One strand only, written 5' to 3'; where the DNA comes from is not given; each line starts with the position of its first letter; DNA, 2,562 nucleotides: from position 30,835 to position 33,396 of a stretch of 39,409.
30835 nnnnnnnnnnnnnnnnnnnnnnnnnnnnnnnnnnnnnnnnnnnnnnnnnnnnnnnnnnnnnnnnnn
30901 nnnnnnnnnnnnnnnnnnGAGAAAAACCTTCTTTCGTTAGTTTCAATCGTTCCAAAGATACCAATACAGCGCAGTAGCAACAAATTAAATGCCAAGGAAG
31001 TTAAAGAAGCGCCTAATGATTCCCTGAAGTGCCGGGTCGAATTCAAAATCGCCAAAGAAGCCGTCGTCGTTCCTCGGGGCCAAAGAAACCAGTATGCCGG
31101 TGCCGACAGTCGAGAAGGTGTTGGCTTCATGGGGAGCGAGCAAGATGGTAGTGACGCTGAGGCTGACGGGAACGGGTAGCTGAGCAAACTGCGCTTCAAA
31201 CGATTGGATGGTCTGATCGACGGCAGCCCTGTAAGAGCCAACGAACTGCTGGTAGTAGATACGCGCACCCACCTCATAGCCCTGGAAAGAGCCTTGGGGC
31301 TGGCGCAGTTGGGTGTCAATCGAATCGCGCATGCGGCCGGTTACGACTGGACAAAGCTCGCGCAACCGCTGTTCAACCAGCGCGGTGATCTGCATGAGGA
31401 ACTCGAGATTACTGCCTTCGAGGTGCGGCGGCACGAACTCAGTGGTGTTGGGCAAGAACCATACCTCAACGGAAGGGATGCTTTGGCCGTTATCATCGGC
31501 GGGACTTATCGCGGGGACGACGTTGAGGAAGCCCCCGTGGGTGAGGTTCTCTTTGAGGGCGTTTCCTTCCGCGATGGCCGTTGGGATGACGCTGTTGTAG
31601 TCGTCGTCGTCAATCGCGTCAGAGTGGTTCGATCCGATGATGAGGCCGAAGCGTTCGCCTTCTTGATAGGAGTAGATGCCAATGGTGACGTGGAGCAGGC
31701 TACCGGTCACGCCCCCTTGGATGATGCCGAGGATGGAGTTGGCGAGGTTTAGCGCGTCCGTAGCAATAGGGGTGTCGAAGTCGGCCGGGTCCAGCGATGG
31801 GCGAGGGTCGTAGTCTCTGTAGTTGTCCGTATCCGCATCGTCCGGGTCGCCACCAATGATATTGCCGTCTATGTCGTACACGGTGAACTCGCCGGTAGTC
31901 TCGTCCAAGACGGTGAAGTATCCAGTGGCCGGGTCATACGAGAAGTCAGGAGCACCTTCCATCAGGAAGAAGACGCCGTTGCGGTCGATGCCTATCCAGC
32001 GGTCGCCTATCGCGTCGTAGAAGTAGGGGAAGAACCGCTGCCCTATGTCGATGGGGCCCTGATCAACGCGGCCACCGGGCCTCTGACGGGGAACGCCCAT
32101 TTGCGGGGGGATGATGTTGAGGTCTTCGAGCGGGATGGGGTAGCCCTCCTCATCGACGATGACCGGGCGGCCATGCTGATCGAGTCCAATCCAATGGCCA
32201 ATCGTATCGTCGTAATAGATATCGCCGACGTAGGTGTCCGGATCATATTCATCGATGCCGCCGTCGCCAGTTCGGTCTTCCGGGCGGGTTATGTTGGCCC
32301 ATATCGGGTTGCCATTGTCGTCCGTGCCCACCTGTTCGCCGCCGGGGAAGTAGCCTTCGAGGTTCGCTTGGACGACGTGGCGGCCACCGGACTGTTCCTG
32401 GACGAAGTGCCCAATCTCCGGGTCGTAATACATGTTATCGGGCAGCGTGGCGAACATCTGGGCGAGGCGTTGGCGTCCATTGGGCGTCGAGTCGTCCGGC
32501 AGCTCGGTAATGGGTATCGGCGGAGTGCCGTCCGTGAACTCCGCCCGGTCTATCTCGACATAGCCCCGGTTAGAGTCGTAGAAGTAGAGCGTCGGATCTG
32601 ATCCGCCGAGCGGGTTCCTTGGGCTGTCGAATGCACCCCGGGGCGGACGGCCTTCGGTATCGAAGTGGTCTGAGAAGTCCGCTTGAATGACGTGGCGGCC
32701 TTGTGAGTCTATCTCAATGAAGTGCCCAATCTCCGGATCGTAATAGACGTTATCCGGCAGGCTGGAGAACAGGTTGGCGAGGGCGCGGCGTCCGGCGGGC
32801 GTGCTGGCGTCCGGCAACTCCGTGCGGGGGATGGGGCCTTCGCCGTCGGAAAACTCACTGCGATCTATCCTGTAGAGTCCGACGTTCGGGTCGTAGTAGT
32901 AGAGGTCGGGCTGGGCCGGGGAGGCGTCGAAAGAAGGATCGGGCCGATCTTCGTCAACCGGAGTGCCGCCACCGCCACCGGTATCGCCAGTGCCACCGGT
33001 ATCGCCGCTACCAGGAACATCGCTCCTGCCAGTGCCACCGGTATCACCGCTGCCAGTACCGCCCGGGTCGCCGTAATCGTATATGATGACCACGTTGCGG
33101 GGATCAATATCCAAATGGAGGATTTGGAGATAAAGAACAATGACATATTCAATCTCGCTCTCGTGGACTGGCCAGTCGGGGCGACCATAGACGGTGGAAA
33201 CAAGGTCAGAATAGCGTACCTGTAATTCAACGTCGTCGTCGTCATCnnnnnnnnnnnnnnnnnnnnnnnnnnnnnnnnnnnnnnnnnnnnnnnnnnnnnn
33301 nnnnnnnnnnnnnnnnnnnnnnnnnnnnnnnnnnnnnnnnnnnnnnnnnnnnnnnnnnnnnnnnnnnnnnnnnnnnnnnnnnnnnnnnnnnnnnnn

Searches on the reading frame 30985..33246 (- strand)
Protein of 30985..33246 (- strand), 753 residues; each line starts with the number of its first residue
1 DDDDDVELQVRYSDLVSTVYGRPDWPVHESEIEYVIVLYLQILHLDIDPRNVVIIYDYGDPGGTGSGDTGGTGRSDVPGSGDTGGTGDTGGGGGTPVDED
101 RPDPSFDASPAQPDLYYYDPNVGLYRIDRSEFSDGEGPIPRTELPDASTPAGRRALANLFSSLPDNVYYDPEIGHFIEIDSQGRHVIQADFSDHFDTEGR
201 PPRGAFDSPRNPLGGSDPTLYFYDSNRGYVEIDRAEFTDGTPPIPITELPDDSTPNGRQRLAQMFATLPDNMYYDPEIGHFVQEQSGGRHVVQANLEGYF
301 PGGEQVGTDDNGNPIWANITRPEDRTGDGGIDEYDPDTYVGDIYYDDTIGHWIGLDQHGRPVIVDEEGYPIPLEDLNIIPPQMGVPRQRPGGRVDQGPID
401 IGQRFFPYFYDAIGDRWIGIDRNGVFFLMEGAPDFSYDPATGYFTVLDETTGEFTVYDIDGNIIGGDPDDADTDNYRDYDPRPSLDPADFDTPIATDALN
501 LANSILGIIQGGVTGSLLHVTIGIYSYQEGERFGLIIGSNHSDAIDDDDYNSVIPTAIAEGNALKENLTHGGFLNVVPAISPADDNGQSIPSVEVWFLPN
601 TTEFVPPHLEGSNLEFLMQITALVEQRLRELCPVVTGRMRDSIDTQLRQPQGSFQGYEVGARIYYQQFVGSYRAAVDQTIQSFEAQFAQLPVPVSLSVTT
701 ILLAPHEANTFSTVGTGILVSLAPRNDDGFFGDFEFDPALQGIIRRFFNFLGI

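Call 9: search_dna_similar(query=window:30985-33246:-, collection=phages, mode=protein, max_rows=30, max_evalue=0.001)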
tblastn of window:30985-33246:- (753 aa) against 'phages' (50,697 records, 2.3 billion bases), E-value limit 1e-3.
No match.

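Call 10: find_homologous_proteins(query=window:30985-33246:-)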
Query window:30985-33246:- (753 aa): 6 proteins with E <= 0.001 among 8000 candidates.
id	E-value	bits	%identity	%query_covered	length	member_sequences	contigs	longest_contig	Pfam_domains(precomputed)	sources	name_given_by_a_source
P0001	0.0e+0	1734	100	100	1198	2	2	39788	-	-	-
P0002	2.6e-220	752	56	86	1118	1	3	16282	-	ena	-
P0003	2.6e-185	636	53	71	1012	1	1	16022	-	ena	-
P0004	2.2e-103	365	37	79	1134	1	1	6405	-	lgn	-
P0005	4.1e-90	321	64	31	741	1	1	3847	-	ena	-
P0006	2.5e-38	150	30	38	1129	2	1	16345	PF17780.7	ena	-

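Call 14: find_encoding_contigs(protein=P0001, flank=10000, max_places=4)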
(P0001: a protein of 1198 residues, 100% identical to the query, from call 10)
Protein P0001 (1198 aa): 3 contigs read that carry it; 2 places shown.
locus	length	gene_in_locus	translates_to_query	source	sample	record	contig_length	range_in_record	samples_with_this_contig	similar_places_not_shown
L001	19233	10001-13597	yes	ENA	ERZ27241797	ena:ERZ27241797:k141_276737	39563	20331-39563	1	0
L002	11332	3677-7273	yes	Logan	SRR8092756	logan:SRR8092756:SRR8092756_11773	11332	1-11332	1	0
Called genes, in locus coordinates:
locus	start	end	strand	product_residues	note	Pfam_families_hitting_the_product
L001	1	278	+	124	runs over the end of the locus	-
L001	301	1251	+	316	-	-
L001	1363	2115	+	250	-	-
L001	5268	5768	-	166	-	PF11706:zf-CGNR (faint)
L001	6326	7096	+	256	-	-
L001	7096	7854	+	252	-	-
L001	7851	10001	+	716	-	-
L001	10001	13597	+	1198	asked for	-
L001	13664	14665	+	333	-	-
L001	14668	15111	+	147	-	-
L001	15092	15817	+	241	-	PF11655:DUF2589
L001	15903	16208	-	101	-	-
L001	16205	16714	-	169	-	PF01464:SLT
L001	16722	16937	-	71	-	-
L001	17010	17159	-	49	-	-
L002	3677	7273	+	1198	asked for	-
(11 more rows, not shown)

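Call 15: find_encoding_contigs(protein=P0002, flank=10000, max_places=4)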
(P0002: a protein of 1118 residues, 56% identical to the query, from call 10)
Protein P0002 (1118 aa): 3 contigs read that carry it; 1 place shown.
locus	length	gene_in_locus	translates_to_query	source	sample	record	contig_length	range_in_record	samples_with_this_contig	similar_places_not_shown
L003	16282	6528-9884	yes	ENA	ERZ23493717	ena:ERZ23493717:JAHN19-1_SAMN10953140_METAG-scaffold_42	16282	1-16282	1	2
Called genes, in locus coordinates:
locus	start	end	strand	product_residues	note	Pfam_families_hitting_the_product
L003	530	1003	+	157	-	-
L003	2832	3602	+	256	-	-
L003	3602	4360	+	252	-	-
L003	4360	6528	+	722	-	-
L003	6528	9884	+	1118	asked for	-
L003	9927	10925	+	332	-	-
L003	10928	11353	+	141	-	-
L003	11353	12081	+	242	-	PF11655:DUF2589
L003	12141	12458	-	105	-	-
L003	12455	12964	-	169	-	PF01464:SLT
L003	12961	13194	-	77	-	-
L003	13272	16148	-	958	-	-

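Call 23: search_solved_structures(query=A2, max_evalue=1, show_alignments=2)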
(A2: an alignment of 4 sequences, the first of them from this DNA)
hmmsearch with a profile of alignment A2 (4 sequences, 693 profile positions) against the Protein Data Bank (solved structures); distinct sequences matched with E-value up to 1: 0.

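Call 31: search_protein_representatives(alignment_id=A2)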
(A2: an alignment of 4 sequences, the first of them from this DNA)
Query: 4 sequences, 693 profile positions. Proteins with E-value up to 0.001 (for the whole library): 21; up to 1e-10: 9; up to 1e-30: 8. The best 21 are listed.
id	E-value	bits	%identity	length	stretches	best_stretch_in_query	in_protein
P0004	0.0e+00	1132.5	-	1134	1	1-693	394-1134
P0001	0.0e+00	1020.9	-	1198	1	2-691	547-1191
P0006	4.1e-254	861.7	-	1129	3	1-681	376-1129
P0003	1.7e-253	859.6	-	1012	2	180-692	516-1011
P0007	6.0e-216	735.5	-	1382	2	5-677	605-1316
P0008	2.0e-98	347.1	-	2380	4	368-655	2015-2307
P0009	9.8e-62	225.8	-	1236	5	396-655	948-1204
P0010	1.9e-50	188.5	-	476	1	382-655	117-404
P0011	6.6e-11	57.8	-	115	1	536-623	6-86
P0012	2.5e-08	49.3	-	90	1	544-630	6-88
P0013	1.4e-06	43.5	-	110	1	532-598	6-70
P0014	3.3e-06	42.3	-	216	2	541-599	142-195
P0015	1.7e-04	36.6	-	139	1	534-587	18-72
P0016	2.3e-04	36.2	-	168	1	540-617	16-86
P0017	3.4e-04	35.7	-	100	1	535-610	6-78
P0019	4.9e-04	35.1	-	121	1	527-598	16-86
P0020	5.4e-04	35.0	-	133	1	532-598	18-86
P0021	7.6e-04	34.5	-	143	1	529-601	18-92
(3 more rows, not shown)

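Call 33: search_protein_families(library=pfam, proteins=[P0011, P0012, P0013, P0014, P0015, P0016, P0017, P0019, P0020, P0021], max_evalue=0.01)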
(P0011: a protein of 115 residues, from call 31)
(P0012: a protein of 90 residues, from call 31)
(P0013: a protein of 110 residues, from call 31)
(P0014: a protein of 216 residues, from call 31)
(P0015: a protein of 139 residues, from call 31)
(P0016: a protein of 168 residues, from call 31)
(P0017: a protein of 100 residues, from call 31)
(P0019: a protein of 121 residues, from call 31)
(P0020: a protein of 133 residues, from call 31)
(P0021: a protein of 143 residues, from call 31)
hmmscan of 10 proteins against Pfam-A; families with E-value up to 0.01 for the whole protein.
P0011 (115 aa): 1 family
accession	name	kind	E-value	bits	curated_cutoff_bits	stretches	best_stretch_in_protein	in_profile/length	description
PF04883.17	HK97-gp10_like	-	0.00041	21.7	21.4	1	2-56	11-71/78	Bacteriophage HK97-gp10, putative tail-component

P0012 (90 aa): 0 families

P0013 (110 aa): 1 family
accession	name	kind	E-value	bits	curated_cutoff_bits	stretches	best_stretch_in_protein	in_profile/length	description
PF04883.17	HK97-gp10_like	-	2.8e-10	41.4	21.4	1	6-72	11-78/78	Bacteriophage HK97-gp10, putative tail-component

P0014 (216 aa): 2 families
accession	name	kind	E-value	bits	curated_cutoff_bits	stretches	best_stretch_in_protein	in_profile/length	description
PF04883.17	HK97-gp10_like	-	6.1e-19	69.2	21.4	2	138-194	16-76/78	Bacteriophage HK97-gp10, putative tail-component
PF11114.13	Minor_capsid_2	-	0.0063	17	27.7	0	23-67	24-65/113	Minor capsid protein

P0015 (139 aa): 1 family
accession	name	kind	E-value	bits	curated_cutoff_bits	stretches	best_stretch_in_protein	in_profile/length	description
PF04883.17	HK97-gp10_like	-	3.7e-06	28.2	21.4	1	12-77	7-78/78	Bacteriophage HK97-gp10, putative tail-component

P0016 (168 aa): 2 families
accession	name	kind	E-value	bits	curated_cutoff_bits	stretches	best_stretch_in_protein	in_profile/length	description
PF04883.17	HK97-gp10_like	-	0.0021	19.4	21.4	1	11-66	14-75/78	Bacteriophage HK97-gp10, putative tail-component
PF01176.25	eIF-1a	-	0.0083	16.2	30.2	0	78-98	33-53/64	Translation initiation factor 1A / IF-1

P0017 (100 aa): 2 families
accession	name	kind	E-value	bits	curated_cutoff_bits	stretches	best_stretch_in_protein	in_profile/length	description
PF04883.17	HK97-gp10_like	-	1.1e-08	36.4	21.4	1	8-66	13-76/78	Bacteriophage HK97-gp10, putative tail-component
PF11114.13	Minor_capsid_2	-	0.0011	19.4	27.7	1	10-65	16-67/113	Minor capsid protein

P0019 (121 aa): 1 family
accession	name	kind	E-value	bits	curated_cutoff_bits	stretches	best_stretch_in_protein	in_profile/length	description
PF04883.17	HK97-gp10_like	-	1.1e-12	49.1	21.4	1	11-88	1-78/78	Bacteriophage HK97-gp10, putative tail-component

P0020 (133 aa): 1 family
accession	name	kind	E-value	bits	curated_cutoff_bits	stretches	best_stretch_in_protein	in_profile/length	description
PF04883.17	HK97-gp10_like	-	0.002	19.5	21.4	1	38-88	31-78/78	Bacteriophage HK97-gp10, putative tail-component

P0021 (143 aa): 1 family
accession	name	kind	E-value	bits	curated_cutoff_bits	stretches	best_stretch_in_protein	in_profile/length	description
PF04883.17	HK97-gp10_like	-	4.6e-08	34.3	21.4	1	12-80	2-70/78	Bacteriophage HK97-gp10, putative tail-component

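Call 40: list_cluster_members(proteins=[P0001])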
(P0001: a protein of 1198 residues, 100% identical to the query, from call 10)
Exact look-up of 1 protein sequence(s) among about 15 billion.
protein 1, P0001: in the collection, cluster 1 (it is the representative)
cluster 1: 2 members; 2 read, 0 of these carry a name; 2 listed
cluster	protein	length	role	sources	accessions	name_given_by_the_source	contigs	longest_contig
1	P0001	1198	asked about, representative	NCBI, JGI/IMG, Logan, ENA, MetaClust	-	-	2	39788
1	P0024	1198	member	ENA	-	-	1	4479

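Call 44: find_encoding_contigs(protein=P0006, flank=10000, max_places=3)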
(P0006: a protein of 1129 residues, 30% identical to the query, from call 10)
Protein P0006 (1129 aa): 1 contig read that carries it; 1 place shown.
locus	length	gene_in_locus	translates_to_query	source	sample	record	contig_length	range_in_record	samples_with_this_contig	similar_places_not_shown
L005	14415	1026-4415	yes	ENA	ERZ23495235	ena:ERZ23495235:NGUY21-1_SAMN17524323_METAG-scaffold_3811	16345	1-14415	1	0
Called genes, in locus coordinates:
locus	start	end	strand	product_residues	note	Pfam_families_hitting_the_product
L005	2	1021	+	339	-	?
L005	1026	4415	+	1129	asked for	PF17780:OCRE (faint)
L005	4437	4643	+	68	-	-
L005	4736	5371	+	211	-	-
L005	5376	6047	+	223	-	PF11655:DUF2589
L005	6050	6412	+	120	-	-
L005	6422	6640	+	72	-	-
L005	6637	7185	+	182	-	PF00877:NLPC_P60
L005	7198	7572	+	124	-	-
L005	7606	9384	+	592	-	-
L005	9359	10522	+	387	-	-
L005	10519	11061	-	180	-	PF01844:HNH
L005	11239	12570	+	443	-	-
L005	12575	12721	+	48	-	-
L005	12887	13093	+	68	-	-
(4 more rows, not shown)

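Call 45: find_encoding_contigs(protein=P0004, flank=10000, max_places=3)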
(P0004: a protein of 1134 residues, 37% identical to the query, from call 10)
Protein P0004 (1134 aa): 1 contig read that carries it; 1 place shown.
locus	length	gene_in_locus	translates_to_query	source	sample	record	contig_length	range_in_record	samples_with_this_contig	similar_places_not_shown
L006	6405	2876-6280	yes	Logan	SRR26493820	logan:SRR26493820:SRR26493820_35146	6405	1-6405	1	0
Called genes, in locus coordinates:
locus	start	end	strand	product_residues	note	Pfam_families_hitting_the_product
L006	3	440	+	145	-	?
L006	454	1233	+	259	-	-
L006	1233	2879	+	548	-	-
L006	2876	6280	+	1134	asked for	-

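Call 46: find_encoding_contigs(protein=P0008, flank=10000, max_places=3)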
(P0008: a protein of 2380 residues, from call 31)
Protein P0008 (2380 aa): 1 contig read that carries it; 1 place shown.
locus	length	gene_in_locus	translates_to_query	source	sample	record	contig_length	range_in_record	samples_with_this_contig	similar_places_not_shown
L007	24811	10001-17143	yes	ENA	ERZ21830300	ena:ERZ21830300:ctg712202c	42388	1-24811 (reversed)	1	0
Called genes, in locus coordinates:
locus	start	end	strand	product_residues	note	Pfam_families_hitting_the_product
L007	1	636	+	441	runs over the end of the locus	PF21919:P23-45_portal_barrel (faint), PF06074:Portal_Mu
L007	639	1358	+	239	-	PF00574:CLP_protease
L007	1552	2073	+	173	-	-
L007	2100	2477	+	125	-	-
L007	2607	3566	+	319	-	-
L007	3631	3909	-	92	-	-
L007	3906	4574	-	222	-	PF00145:DNA_methylase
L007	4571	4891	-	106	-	-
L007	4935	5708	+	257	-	-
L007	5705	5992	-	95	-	-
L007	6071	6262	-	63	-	-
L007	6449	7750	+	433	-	-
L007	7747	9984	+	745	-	-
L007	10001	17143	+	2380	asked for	-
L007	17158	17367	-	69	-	-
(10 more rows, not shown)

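Call 47: predict_structure(alignment_id=A2)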
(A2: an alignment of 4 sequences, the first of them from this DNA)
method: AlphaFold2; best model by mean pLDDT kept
length: 653 residues; sequences in the alignment: 4
mean_pLDDT: 57.6   pTM: 0.26
mean pLDDT of the five models: 57.6, 52.3, 52.3, 52.2, 48.5
residues with pLDDT >= 90: 1; 70-90: 185; 50-70: 239; < 50: 228
segments of 3 or more residues with pLDDT < 50: 1-12, 90-116, 153-160, 196-239, 245-250, 255-261, 273-304, 312-315, 322-326, 366-389, 499-510, 534-537, 605-612, 625-641, 650-653
pLDDT, mean of each block of 10 residues (from residue 1): 32 59 61 58 61 59 71 72 66 30 28 46 66 67 63 48 58 69 69 51 34 31 35 41 44 49 57 41 26 27 48 49 47 55 61 63 50 33 38 73 87 70 69 76 80 87 82 77 69 72 34 68 80 57 72 69 61 79 72 77 51 71 54 41 54 37
secondary structure, 60 per line:
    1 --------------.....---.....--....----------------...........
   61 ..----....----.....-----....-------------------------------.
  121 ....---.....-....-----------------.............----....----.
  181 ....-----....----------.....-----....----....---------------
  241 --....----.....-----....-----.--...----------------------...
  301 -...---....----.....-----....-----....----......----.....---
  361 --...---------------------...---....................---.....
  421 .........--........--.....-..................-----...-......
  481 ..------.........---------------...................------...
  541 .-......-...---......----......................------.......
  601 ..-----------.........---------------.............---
elements in order (helices of 4 or more, strands of 3 or more residues): E15-19 E23-27 H30-33 H50-62 E67-70 E75-79 E85-88 E120-124 E128-132 H134-137 H155-167 E172-175 E180-184 E190-193 E204-208 E214-217 H222-225 E243-246 E251-255 E261-264 E308-311 E316-320 E326-329 E335-338 E343-348 E353-357 E363-365 H393-412 H416-421 E422-429 E432-439 H442-446 H448-465 E475-482 E489-497 H513-531 H538-541 E543-548 E556-561 H566-587 E594-602 E614-622 H638-650

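Call 50: fold_search(model_id=the predicted structure, library=pdb)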
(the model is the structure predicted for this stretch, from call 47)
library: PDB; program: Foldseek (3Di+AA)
matches with E <= 10: 737; with E <= 0.001: 0
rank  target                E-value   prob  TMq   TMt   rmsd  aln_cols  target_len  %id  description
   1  8p94_D                8.8e-03  0.33  0.11  0.17  19.6       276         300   11  Cryo-EM structure of cortactin stabilized Arp2/3-complex nucleated actin branches (released 2024-01-03)
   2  7b96_A                1.4e-02  0.82  0.07  0.14  11.9       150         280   17  NHL domain of human TRIM2 (released 2022-01-12)
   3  7qrv_D                1.4e-02  0.82  0.07  0.14  11.9       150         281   17  Crystal structure of NHL domain of TRIM2 (full C-terminal) (released 2022-05-04)
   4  7qrw                  1.7e-02  0.77  0.07  0.13  12.3       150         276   15  Crystal structure of NHL domain of TRIM3 (released 2022-05-04)
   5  2wwc                  2.6e-02  0.30  0.07  0.10  17.8       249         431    8  3D-structure of the modular autolysin LytC from Streptococcus pneumoniae in complex with synthetic peptidoglycan ligand (released 2010-04-21)
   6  2ww5                  2.9e-02  0.20  0.07  0.09  17.1       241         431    9  3D-structure of the modular autolysin LytC from Streptococcus pneumoniae at 1.6 A resolution (released 2010-04-21)
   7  7b2r_B                3.0e-02  0.75  0.07  0.14  11.7       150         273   16  Crystal structure of NHL domain of TRIM2 (released 2021-01-13)
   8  6rme_C                5.7e-02  0.54  0.11  0.17  14.2       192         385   13  Structure of IMP bound Plasmodium falciparum IMP-nucleotidase mutant D172N (released 2020-07-08)
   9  6r5x_B                7.1e-02  0.94  0.06  0.39   9.0        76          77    9  8-bladed beta-propeller formed by four 2-bladed fragments (released 2019-11-13)
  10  3u4y_A                7.1e-02  0.38  0.08  0.14  17.2       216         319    9  The crystal structure of a functionally unknown protein (Dtox_1751) from Desulfotomaculum acetoxidans DSM 771. (released 2011-10-26)
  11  7qrv_B                7.5e-02  0.51  0.07  0.14  11.9       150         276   17  Crystal structure of NHL domain of TRIM2 (full C-terminal) (released 2022-05-04)
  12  6mrs                  7.9e-02  0.72  0.09  0.41   5.5        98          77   11  De novo designed protein Peak6 (released 2019-06-12)
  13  8j72_B                8.4e-02  0.51  0.07  0.14  11.6       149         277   16  Crystal structure of mammalian Trim71 in complex with lncRNA Trincr1 (released 2024-03-06)
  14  6rbd_l                9.4e-02  0.21  0.11  0.20  14.6       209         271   14  State 1 of yeast Tsr1-TAP Rps20-Deltaloop pre-40S particles (released 2019-06-26)
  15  6uhc_D                9.4e-02  0.13  0.11  0.17  16.1       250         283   11  CryoEM structure of human Arp2/3 complex with bound NPFs (released 2020-07-01)
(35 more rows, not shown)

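Call 56: fold_search(model_id=the predicted structure, library=viral)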
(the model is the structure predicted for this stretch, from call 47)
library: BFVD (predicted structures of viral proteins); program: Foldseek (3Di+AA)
matches with E <= 10: 1018; with E <= 0.001: 1
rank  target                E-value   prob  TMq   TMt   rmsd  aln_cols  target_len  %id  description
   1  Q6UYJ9                3.7e-04  0.41  0.07  0.04  21.6       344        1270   12  Tail fiber protein [Burkholderia phage BcepNazgul]
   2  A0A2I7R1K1            1.5e-03  0.12  0.07  0.06  46.4       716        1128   10  (no name in the UniProt tables at hand)
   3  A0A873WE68            2.1e-03  0.28  0.09  0.09  24.1       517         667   11  (no name in the UniProt tables at hand)
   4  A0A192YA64            2.5e-03  0.13  0.07  0.08  42.5       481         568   12  Long tail fiber distal subunit [Morganella phage vB_MmoM_MP1]
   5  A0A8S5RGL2            3.5e-03  0.12  0.06  0.06  35.1       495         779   11  Uncharacterized protein [virus sp. ctQmo6]
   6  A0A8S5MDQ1            3.9e-03  0.12  0.04  0.08  65.2       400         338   11  Uncharacterized protein [Siphoviridae sp. ctYh54]
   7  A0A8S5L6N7            4.9e-03  0.12  0.05  0.03  29.1       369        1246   12  Uncharacterized protein [Myoviridae sp. ctA4D8]
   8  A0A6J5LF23            6.1e-03  0.23  0.08  0.09  27.9       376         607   12  Major tropism determinant N-terminal domain-containing protein [uncultured Caudovirales phage]
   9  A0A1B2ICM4            6.1e-03  0.20  0.07  0.12  17.0       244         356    9  Uncharacterized protein [Erwinia phage vB_EamM_EarlPhillipIV]
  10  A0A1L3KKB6            6.5e-03  1.00  0.13  0.54   5.0       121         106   11  Uncharacterized protein [Hubei virga-like viurs 8]
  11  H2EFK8                6.5e-03  0.87  0.07  0.16  13.0       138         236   13  Putative BTB_POZ domain and WD-repeat protein [Moumouvirus sp. 'Monve']
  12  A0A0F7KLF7            7.3e-03  0.57  0.11  0.13  23.8       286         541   12  (no name in the UniProt tables at hand)
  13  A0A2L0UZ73            8.1e-03  0.06  0.07  0.05  37.8       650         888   14  Uncharacterized protein [Agrobacterium phage Atu_ph07]
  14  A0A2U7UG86            8.6e-03  0.77  0.15  0.16  20.2       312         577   10  DUF5860 domain-containing protein [Pandoravirus macleodensis]
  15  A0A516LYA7            9.1e-03  0.08  0.05  0.05  53.1       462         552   11  (no name in the UniProt tables at hand)
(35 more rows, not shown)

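Call 70: find_related_loci(query=A2, collection=viral_contigs, flank=10000)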
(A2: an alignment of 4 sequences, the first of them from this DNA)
Query A2 (653 aa) in viral_contigs; peptide patterns used: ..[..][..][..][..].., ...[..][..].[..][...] (x = any residue, [..] = any of these).
55 stretches matched a pattern, but none encodes a relative of the query by tblastn (E <= 1e-3).

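Call 71: find_related_loci(query=A2, collection=metagenome_contigs, flank=10000)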
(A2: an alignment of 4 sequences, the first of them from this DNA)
Query A2 (653 aa) in metagenome_contigs; peptide patterns used: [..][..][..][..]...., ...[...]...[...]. (x = any residue, [..] = any of these).
342 stretches matched a pattern, but none encodes a relative of the query by tblastn (E <= 1e-3).
